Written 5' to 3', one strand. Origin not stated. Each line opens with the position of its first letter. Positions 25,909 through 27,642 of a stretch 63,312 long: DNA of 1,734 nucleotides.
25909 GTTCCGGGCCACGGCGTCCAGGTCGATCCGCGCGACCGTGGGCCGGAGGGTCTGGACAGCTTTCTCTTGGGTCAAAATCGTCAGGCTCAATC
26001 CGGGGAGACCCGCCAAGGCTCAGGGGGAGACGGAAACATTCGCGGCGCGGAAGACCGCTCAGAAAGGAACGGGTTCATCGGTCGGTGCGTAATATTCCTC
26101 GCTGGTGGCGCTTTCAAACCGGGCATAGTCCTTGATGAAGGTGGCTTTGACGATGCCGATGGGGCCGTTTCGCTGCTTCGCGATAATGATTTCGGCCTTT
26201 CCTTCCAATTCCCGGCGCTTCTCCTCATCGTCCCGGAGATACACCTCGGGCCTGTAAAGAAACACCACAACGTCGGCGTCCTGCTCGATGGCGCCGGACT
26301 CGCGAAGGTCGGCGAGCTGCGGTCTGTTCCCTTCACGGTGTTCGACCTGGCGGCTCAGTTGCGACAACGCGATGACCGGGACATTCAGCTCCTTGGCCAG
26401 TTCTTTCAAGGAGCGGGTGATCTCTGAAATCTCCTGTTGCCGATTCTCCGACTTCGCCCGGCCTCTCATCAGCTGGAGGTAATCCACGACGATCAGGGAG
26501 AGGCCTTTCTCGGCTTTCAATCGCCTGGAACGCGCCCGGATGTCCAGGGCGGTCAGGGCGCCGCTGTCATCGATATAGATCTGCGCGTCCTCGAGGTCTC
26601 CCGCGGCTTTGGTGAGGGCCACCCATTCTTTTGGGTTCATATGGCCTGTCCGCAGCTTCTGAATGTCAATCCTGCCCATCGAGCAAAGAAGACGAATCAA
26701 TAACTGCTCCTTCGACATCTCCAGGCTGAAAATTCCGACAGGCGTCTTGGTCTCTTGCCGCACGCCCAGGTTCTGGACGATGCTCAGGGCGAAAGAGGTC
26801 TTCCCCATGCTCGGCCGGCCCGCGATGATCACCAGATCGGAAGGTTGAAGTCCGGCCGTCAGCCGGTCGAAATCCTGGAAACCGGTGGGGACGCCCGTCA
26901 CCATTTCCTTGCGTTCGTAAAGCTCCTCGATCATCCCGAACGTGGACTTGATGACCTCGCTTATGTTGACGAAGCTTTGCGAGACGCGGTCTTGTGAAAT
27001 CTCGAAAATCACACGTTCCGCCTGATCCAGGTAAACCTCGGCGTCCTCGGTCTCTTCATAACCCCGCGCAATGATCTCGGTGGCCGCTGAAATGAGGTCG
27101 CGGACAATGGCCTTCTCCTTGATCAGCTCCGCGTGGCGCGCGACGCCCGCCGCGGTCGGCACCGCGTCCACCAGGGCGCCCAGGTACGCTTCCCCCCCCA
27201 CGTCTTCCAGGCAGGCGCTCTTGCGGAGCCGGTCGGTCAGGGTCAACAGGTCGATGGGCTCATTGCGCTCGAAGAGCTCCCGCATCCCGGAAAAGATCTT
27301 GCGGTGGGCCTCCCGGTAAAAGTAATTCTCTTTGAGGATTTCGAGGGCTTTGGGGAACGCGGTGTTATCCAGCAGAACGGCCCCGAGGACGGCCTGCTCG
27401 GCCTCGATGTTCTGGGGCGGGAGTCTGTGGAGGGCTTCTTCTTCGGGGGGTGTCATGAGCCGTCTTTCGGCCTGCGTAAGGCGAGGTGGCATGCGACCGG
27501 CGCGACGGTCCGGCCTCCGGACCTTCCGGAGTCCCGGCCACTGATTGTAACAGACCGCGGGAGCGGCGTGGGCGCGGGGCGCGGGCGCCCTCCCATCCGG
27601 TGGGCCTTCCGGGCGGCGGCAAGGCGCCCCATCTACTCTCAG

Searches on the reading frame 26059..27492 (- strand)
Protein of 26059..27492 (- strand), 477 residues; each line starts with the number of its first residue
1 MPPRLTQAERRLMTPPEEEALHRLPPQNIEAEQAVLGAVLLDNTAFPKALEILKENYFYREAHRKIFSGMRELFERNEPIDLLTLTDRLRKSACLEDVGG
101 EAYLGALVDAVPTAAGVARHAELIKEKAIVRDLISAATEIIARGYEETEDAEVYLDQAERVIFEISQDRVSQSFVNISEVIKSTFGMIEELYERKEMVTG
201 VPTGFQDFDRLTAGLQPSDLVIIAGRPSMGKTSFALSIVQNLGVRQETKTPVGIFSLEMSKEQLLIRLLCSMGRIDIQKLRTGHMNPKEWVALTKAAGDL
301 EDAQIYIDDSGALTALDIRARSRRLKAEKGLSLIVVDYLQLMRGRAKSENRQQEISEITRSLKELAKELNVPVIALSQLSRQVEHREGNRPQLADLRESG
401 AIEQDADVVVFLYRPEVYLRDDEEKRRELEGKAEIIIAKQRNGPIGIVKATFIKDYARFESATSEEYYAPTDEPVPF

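Call 54: find_homologous_proteins(query=window:26059-27492:-, max_evalue=1e-50)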
Query window:26059-27492:- (477 aa): 8000 proteins with E <= 1e-50 among 8000 candidates; the best 120 are listed.
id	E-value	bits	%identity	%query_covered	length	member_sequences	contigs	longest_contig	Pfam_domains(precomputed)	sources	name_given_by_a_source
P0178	1.0e-274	929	93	97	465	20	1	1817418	PF06745.20,PF03796.22,PF00772.27,PF13481.13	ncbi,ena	-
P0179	6.0e-228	775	77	98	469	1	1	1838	PF03796.22,PF00772.27,PF13481.13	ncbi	-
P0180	1.1e-226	771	76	97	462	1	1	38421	PF03796.22,PF00772.27,PF13481.13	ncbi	ncbi:MAG: replicative DNA helicase [Nitrospinota bacterium]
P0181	1.2e-226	771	77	97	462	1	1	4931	PF03796.22,PF00772.27,PF13481.13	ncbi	ncbi:MAG: replicative DNA helicase [Nitrospinota bacterium]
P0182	1.2e-224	764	76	97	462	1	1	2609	PF03796.22,PF00772.27,PF13481.13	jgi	jgi:replicative DNA helicase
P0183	1.3e-222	758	75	97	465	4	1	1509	PF03796.22,PF00772.27,PF13481.13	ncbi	-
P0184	6.4e-220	749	75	97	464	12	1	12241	PF03796.22,PF00772.27,PF13481.13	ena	-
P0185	1.6e-201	688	71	97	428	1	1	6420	PF03796.22,PF00772.27,PF13481.13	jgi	jgi:replicative DNA helicase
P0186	2.9e-194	664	67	96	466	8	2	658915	PF06745.20,PF03796.22,PF00772.27,PF13481.13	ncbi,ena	-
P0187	3.1e-171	589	61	93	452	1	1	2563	PF03796.22,PF00772.27,PF13481.13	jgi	jgi:replicative DNA helicase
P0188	8.7e-171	587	62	92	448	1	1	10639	PF06745.20,PF03796.22,PF00772.27,PF13481.13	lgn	-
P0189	1.1e-170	587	62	93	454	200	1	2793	PF03796.22,PF00772.27,PF13481.13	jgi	jgi:replicative DNA helicase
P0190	5.7e-170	584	62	93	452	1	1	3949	PF03796.22,PF00772.27,PF13481.13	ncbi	-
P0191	6.1e-170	584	62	93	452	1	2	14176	PF03796.22,PF00772.27,PF13481.13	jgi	jgi:replicative DNA helicase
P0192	8.6e-170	584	61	93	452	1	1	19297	PF03796.22,PF00772.27,PF13481.13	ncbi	-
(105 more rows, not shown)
